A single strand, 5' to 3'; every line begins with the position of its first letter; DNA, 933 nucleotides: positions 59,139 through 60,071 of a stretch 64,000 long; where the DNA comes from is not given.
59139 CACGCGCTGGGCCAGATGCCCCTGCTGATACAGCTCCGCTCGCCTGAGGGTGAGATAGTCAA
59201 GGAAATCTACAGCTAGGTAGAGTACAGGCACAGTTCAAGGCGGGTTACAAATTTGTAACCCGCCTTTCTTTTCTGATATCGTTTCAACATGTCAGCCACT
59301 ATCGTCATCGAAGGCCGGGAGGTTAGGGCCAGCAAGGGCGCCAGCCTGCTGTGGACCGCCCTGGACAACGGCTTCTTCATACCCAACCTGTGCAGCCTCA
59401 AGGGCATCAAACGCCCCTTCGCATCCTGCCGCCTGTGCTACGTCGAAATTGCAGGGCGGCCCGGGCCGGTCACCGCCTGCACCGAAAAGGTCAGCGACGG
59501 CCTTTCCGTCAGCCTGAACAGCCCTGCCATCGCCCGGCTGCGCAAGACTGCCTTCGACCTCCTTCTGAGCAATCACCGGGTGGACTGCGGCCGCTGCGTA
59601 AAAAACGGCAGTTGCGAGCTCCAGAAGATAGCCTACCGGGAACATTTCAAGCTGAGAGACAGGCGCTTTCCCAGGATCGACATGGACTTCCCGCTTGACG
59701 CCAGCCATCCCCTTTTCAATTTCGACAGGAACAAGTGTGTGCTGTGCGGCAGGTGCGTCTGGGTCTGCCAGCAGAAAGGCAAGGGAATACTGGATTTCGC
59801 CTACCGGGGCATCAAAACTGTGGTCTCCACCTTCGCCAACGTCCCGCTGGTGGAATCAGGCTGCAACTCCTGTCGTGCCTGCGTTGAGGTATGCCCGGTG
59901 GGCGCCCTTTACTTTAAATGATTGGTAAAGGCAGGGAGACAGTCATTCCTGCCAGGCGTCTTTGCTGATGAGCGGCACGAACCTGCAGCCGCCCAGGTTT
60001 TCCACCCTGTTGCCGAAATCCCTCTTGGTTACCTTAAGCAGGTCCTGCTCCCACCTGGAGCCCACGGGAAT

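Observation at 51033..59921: Cytoplasmic NAD(P)-coupled [NiFe]-hydrogenase with a NuoF-GltD fusion flavoprotein, a full-length NuoG-like subunit and a second HoxU-like ferredoxin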

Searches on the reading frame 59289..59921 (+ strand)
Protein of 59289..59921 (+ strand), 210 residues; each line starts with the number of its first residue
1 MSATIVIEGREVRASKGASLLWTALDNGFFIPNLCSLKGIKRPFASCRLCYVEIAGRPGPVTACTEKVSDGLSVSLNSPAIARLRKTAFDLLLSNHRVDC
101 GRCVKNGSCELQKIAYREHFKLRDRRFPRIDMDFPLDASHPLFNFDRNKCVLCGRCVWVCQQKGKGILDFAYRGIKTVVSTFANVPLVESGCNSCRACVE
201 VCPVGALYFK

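Call 3: search_protein_families(library=pfam, proteins=[window:59289-59921:+], max_evalue=0.01)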
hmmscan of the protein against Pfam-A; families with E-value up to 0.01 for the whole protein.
window:59289-59921:+ (210 aa): 14 families
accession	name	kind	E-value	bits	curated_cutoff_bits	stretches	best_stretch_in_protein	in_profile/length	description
PF13510.11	Fer2_4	-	6.1e-14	52.3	22.8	1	4-77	5-80/82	2Fe-2S iron-sulfur cluster binding domain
PF10588.14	NADH-G_4Fe-4S_3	-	2.5e-13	49.7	27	1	85-117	1-33/40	NADH-ubiquinone oxidoreductase-G iron-sulfur binding region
PF00037.32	Fer4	-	4.2e-10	39.4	21.1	2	189-208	5-24/24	4Fe-4S binding domain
PF12838.12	Fer4_7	-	8.7e-10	39.4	27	2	149-206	1-52/52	4Fe-4S dicluster domain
PF12837.12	Fer4_6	-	4.9e-08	33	25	2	143-160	2-19/24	4Fe-4S binding domain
PF14697.11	Fer4_21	-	3.1e-07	30.9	35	1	146-205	4-55/59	4Fe-4S dicluster domain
PF12797.12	Fer4_2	-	6.8e-07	29.3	24.5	2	145-160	5-20/22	4Fe-4S binding domain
PF22117.2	Fer4_Nqo3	-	2.5e-06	28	27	1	141-207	2-66/67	NADH-quinone oxidoreductase subunit 3, ferredoxin-like domain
PF13187.11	Fer4_9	-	8.8e-06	26.1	27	1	149-206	1-51/52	4Fe-4S dicluster domain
PF13237.11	Fer4_10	-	1.4e-05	25.4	25.5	1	145-203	4-53/53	4Fe-4S dicluster domain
PF13183.11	Fer4_8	-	9.3e-05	23.3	27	0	191-205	53-67/68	4Fe-4S dicluster domain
PF13484.11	Fer4_16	-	0.0011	20.2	30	1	192-207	2-17/66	4Fe-4S double cluster binding domain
PF25160.1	LdpA_Fe-S-bd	-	0.0019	18.4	27.6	0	147-161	25-39/49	LdpA Fe-S cluster-binding domain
PF12798.12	Fer4_3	-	0.0046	18.1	27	1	192-206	1-15/15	4Fe-4S binding domain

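Call 4: search_protein_families(library=ncbifam, proteins=[window:59289-59921:+], max_evalue=0.001)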
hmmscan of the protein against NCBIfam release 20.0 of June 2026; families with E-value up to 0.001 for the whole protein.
window:59289-59921:+ (210 aa): 23 families
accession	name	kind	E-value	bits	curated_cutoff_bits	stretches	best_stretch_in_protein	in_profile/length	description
NF040763.1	FeFe_hydrog_A6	exception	8.2e-52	176.3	765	1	4-208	2-206/571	NADH-dependent [FeFe] hydrogenase, group A6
NF005745.0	PRK07569.1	equivalog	1.3e-50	172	333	1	3-209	4-209/238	bidirectional hydrogenase complex protein HoxU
NF040762.1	Hydr_FeFe_Clost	exception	4.1e-36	124.7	900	1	4-208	2-205/572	ferredoxin hydrogenase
NF006305.0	PRK08493.1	equivalog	1.1e-33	116.4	591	1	4-208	3-222/819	NADH-quinone oxidoreductase subunit G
TIGR01973.1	NuoG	equivalog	8e-32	110.8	470.05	1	5-208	1-199/606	NADH-quinone oxidoreductase subunit NuoG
NF005895.0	PRK07860.1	equivalog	4.2e-29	101.1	802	1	4-207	19-220/811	NADH-quinone oxidoreductase subunit G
NF009454.0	PRK12814.1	equivalog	1.9e-20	72.8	916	1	3-111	4-106/657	putative NADPH-dependent glutamate synthase small subunit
TIGR02512.1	FeFe_hydrog_A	subfamily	7.3e-11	41.5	405.95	1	144-208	3-68/375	[FeFe] hydrogenase, group A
TIGR00402.1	napF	equivalog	7.8e-07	29.1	102.2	0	138-162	57-81/149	ferredoxin-type protein NapF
NF005503.0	PRK07118.1-2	equivalog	1.4e-06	27.8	252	1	142-207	161-229/292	RnfABCDGE type electron transport complex subunit B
NF006183.0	PRK08318.1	equivalog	3.5e-06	26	335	1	144-205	338-392/422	NAD-dependent dihydropyrimidine dehydrogenase subunit PreA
NF058577.1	FdxA_fam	equivalog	6e-06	26.3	65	0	191-206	37-52/52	4Fe-4S ferredoxin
NF045874.1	Vhu_polyferre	exception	3e-05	22.9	600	1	143-207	82-145/381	F420-non-reducing hydrogenase associated-polyferredoxin VhuB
NF042909.1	FMH_DH_FwdF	exception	7e-05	22.1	375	0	187-209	254-276/336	tungsten-dependent formylmethanofuran dehydrogenase subunit FwdF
NF045480.1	FdxA_Actino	equivalog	0.00013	22.2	125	0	191-209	39-57/107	ferredoxin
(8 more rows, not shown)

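Call 9: search_solved_structures(query=window:59289-59921:+, max_evalue=1e-10)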
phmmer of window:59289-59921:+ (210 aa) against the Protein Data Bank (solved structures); distinct sequences matched with E-value up to 1e-10: 70 (the best 60 are shown).
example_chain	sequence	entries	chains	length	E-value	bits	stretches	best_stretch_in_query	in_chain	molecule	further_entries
7p5h_A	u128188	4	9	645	1.9e-42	148.4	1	5-208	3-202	Fe-hydrogenase, subunit alpha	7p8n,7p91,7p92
8a6t_A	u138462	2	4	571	2.4e-42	148.2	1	5-208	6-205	Electron bifurcating hydrogenase subunit HydA1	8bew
6tg9_A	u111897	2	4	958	9.4e-37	129.9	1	5-208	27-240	Formate dehydrogenase subunit alpha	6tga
9wxb_B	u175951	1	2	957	2.5e-34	121.9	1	3-208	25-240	Formate dehydrogenase alpha subunit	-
7t2r_A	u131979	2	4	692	5.1e-33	117.7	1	3-207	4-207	NiFe hydrogenase subunit A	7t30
7q4v_A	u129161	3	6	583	3.8e-32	114.8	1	4-208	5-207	Iron hydrogenase HydA1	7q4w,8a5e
9bov_A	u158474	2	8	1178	8.2e-30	107.2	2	5-101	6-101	Molybdopterin oxidoreductase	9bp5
8oh5_C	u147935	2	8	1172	1.5e-27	99.8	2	4-101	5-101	Formate dehydrogenase-O, major subunit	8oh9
9n5u_A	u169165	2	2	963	3.1e-26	95.5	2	5-107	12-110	NfnA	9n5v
5xf9_B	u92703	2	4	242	3.1e-26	95.5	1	4-210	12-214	NAD-reducing hydrogenase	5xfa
1c4a_A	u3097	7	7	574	3.4e-25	92.1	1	4-208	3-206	PROTEIN (FE-ONLY HYDROGENASE) | PROTEIN (PERIPLASMIC HYDROGENASE 1) | Iron hydrogenase 1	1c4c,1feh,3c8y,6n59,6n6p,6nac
6gm4_A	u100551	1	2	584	3.4e-25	92.1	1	4-208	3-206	Iron hydrogenase 1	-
6yf4_A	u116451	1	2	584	3.4e-25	92.1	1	4-208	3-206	Iron hydrogenase 1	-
6gm1_A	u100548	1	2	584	3.4e-25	92.1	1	4-208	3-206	Iron hydrogenase 1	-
7qhf_A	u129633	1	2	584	3.5e-25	92.1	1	4-208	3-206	Iron hydrogenase 1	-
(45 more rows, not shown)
